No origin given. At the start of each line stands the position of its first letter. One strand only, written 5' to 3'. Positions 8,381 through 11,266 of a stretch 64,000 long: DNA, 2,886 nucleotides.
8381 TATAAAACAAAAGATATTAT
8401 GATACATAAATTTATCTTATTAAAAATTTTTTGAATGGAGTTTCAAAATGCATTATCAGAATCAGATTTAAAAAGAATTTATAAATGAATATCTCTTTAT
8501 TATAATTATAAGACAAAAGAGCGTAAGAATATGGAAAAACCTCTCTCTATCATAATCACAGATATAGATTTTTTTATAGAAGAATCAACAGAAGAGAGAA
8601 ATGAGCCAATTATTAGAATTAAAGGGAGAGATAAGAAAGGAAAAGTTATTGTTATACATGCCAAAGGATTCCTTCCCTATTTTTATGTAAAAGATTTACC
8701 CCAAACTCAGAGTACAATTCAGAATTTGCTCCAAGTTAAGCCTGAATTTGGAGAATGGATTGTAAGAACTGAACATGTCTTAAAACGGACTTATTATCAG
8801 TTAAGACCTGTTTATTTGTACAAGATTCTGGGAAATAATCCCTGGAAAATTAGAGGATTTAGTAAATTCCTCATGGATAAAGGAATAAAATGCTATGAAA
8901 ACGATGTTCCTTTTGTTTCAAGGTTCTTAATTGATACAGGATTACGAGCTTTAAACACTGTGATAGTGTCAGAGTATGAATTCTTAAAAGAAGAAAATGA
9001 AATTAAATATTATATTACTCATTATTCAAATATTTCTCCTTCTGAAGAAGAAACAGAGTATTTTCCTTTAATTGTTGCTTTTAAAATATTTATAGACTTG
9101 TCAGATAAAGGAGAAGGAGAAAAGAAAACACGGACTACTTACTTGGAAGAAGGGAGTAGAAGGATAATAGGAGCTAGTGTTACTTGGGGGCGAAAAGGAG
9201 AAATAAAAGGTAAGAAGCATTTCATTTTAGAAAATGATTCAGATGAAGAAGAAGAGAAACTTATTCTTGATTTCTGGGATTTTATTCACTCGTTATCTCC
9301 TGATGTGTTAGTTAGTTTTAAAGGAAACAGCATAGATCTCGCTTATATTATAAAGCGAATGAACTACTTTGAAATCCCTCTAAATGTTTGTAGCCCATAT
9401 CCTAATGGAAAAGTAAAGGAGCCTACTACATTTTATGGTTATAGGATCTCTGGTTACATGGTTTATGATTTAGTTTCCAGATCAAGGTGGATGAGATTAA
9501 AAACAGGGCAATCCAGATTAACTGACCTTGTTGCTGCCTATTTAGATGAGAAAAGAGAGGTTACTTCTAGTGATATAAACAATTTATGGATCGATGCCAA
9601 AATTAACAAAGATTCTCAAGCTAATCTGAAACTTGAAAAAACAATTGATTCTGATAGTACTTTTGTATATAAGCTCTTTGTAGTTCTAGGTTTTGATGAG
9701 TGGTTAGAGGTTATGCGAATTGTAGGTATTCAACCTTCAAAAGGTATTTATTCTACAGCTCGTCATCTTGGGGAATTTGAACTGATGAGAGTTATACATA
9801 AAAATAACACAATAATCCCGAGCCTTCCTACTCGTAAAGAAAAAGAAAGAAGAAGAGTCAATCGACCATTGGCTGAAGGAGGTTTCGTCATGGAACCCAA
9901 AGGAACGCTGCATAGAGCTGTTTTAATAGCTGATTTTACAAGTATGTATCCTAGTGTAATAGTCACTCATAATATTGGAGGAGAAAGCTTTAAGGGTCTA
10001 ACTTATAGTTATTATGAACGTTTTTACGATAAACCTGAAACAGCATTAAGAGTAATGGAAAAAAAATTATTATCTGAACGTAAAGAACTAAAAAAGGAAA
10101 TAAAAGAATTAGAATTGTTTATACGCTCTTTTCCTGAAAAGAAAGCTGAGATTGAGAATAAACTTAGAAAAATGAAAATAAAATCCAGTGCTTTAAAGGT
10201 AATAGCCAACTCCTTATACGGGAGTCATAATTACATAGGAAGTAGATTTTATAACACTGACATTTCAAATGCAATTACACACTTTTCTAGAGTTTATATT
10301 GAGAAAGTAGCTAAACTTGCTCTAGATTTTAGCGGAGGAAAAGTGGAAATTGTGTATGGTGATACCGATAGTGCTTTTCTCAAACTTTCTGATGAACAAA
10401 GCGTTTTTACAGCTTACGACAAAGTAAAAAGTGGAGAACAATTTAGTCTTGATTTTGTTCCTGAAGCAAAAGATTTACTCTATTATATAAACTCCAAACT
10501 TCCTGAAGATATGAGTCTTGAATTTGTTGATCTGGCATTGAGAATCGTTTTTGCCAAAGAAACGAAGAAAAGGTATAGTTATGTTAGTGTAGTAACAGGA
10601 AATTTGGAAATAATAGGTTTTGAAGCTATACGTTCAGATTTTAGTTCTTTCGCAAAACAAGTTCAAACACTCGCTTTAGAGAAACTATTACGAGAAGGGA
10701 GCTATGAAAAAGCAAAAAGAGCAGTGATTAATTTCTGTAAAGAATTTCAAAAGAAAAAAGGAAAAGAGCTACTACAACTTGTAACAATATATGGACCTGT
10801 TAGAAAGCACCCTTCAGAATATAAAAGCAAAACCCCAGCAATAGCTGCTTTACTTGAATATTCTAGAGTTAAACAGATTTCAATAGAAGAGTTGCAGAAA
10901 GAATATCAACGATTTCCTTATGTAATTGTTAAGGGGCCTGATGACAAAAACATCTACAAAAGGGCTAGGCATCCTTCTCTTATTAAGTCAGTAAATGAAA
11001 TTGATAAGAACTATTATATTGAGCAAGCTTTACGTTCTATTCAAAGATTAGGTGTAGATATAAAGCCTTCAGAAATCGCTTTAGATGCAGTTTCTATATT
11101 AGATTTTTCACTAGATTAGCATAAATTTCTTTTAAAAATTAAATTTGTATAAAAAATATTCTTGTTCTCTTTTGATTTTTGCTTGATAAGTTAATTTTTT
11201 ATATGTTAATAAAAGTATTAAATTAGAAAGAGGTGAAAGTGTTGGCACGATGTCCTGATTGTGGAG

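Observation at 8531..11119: Family-B DNA polymerase with intact polymerase motifs but a degenerate 3'-5' exonuclease Exo I motif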

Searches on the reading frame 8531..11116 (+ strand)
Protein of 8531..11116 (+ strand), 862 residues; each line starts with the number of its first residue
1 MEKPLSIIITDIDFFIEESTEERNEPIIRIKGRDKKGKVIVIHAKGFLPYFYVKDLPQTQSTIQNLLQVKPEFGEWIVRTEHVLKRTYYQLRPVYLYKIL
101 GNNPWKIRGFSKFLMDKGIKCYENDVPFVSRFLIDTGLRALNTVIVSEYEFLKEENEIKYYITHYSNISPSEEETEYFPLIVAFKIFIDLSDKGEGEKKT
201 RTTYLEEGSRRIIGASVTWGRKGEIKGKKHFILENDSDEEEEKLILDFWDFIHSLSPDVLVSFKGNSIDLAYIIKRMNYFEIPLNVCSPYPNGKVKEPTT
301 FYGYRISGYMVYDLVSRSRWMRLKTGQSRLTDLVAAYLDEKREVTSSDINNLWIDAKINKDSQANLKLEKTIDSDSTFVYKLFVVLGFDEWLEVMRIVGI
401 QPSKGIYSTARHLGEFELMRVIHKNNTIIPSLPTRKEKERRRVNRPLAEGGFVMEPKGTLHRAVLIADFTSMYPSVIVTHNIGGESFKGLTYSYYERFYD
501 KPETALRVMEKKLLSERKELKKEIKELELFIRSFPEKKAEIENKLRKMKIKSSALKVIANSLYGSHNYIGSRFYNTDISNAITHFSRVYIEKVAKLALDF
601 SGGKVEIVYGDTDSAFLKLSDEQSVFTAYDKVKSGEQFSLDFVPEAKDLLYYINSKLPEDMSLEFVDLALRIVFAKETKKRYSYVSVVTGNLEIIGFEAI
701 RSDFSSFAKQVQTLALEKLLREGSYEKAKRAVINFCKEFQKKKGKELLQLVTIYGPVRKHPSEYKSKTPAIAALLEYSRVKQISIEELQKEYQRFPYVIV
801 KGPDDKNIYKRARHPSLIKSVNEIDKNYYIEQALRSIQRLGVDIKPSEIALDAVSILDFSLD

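Call 3: search_protein_families(library=pfam, proteins=[window:8531-11116:+], max_evalue=0.1)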
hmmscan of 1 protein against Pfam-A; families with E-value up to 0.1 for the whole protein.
window:8531-11116:+ (862 aa): 4 families
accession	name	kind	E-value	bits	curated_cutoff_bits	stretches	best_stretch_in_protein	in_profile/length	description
PF00136.26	DNA_pol_B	-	6.1e-39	134.5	23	1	410-840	11-449/453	DNA polymerase family B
PF03104.25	DNA_pol_B_exo1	-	6.6e-11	42.5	23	1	120-314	2-224/242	DNA polymerase family B, exonuclease domain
PF10108.15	DNA_pol_B_exo2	-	0.001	19.3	24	1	204-276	3-71/213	Predicted 3'-5' exonuclease related to the exonuclease domain of PolB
PF04163.17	Tht1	-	0.019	14.2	21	1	506-584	254-334/595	Tht1-like nuclear fusion protein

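Call 4: search_protein_families(library=ncbifam, proteins=[window:8531-11116:+], max_evalue=0.1)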
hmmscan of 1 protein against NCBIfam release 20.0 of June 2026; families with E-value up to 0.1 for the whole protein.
window:8531-11116:+ (862 aa): 9 families
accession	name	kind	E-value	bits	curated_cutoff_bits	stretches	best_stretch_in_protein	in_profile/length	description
NF004421.0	PRK05762.1-2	equivalog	1.6e-38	132.6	570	1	99-837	85-772/795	DNA polymerase II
TIGR00592.1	pol2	superfamily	8.9e-38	130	239.95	1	219-834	568-1167/1176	DNA polymerase (pol2)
NF004422.0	PRK05762.1-4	equivalog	1.7e-21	76.3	1103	1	106-769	90-706/789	DNA polymerase II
NF004420.0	PRK05762.1-1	equivalog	1.7e-16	60.1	1435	1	448-734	399-671/783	DNA polymerase II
NF004417.0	PRK05761.1-3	equivalog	3.5e-15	55.1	780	1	449-832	486-832/858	DNA-directed DNA polymerase I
NF004418.0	PRK05761.1-4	subfamily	6.3e-13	47.8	692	1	448-838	323-687/717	type B DNA-directed DNA polymerase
NF004419.0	PRK05761.1-5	equivalog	1.1e-12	46.7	1285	1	240-625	350-725/932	DNA-directed DNA polymerase I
NF004416.0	PRK05761.1-2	equivalog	4.4e-10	38.6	516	1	371-488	243-358/665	type B DNA-directed DNA polymerase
NF047368.1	collar_FlbB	equivalog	0.074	12.8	110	0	503-564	73-134/193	periplasmic-type flagellar collar protein FlbB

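Call 5: search_solved_structures(query=window:8531-11116:+, max_evalue=0.001, show_alignments=3)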
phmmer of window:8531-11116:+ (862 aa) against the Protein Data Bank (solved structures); distinct sequences matched with E-value up to 0.001: 92 (the best 60 are shown).
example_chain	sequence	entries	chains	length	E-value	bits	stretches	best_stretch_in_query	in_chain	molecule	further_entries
4k8z_A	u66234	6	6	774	2.3e-44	155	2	240-839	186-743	DNA polymerase | DNA polymerase,DNA polymerase,DNA polymerase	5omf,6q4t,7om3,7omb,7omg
1wn7_A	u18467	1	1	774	4.6e-44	154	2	241-839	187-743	Family B DNA Polymerase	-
1wns_A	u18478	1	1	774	4.8e-44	153.9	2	241-839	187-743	DNA POLYMERASE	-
5mdn_A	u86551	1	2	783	1.7e-43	152.1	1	239-850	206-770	DNA polymerase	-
5vu5_A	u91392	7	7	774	1.8e-43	152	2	241-839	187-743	DNA polymerase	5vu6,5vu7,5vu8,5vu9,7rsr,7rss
1qht_A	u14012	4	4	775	3.2e-43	151.2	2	236-839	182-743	PROTEIN (DNA POLYMERASE) | DNA polymerase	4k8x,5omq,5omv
7rsu_A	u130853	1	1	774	6.5e-43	150.2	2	241-839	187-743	DNA polymerase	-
4flt_A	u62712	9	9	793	8.2e-43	149.8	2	242-839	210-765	DNA polymerase 1 | Pyrococcus abyssi B family DNA polymerase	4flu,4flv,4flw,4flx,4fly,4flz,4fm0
4fm2_A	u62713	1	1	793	1e-42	149.6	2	241-839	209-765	DNA polymerase 1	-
5h12_A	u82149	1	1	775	1e-42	149.6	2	240-832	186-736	Deep Vent DNA Polymerase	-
7tqw_A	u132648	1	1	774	1.3e-42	149.2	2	240-839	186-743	DNA polymerase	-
6is7_A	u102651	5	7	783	2e-42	148.6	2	236-839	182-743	DNA polymerase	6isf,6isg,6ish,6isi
6wya_A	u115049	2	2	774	2.4e-42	148.3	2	241-839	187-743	DNA polymerase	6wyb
8s84_A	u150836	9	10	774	4.7e-42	147.4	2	240-837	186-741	DNA polymerase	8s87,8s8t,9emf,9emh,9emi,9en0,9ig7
3a2f_A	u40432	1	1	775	1.1e-41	146.1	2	241-831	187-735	DNA polymerase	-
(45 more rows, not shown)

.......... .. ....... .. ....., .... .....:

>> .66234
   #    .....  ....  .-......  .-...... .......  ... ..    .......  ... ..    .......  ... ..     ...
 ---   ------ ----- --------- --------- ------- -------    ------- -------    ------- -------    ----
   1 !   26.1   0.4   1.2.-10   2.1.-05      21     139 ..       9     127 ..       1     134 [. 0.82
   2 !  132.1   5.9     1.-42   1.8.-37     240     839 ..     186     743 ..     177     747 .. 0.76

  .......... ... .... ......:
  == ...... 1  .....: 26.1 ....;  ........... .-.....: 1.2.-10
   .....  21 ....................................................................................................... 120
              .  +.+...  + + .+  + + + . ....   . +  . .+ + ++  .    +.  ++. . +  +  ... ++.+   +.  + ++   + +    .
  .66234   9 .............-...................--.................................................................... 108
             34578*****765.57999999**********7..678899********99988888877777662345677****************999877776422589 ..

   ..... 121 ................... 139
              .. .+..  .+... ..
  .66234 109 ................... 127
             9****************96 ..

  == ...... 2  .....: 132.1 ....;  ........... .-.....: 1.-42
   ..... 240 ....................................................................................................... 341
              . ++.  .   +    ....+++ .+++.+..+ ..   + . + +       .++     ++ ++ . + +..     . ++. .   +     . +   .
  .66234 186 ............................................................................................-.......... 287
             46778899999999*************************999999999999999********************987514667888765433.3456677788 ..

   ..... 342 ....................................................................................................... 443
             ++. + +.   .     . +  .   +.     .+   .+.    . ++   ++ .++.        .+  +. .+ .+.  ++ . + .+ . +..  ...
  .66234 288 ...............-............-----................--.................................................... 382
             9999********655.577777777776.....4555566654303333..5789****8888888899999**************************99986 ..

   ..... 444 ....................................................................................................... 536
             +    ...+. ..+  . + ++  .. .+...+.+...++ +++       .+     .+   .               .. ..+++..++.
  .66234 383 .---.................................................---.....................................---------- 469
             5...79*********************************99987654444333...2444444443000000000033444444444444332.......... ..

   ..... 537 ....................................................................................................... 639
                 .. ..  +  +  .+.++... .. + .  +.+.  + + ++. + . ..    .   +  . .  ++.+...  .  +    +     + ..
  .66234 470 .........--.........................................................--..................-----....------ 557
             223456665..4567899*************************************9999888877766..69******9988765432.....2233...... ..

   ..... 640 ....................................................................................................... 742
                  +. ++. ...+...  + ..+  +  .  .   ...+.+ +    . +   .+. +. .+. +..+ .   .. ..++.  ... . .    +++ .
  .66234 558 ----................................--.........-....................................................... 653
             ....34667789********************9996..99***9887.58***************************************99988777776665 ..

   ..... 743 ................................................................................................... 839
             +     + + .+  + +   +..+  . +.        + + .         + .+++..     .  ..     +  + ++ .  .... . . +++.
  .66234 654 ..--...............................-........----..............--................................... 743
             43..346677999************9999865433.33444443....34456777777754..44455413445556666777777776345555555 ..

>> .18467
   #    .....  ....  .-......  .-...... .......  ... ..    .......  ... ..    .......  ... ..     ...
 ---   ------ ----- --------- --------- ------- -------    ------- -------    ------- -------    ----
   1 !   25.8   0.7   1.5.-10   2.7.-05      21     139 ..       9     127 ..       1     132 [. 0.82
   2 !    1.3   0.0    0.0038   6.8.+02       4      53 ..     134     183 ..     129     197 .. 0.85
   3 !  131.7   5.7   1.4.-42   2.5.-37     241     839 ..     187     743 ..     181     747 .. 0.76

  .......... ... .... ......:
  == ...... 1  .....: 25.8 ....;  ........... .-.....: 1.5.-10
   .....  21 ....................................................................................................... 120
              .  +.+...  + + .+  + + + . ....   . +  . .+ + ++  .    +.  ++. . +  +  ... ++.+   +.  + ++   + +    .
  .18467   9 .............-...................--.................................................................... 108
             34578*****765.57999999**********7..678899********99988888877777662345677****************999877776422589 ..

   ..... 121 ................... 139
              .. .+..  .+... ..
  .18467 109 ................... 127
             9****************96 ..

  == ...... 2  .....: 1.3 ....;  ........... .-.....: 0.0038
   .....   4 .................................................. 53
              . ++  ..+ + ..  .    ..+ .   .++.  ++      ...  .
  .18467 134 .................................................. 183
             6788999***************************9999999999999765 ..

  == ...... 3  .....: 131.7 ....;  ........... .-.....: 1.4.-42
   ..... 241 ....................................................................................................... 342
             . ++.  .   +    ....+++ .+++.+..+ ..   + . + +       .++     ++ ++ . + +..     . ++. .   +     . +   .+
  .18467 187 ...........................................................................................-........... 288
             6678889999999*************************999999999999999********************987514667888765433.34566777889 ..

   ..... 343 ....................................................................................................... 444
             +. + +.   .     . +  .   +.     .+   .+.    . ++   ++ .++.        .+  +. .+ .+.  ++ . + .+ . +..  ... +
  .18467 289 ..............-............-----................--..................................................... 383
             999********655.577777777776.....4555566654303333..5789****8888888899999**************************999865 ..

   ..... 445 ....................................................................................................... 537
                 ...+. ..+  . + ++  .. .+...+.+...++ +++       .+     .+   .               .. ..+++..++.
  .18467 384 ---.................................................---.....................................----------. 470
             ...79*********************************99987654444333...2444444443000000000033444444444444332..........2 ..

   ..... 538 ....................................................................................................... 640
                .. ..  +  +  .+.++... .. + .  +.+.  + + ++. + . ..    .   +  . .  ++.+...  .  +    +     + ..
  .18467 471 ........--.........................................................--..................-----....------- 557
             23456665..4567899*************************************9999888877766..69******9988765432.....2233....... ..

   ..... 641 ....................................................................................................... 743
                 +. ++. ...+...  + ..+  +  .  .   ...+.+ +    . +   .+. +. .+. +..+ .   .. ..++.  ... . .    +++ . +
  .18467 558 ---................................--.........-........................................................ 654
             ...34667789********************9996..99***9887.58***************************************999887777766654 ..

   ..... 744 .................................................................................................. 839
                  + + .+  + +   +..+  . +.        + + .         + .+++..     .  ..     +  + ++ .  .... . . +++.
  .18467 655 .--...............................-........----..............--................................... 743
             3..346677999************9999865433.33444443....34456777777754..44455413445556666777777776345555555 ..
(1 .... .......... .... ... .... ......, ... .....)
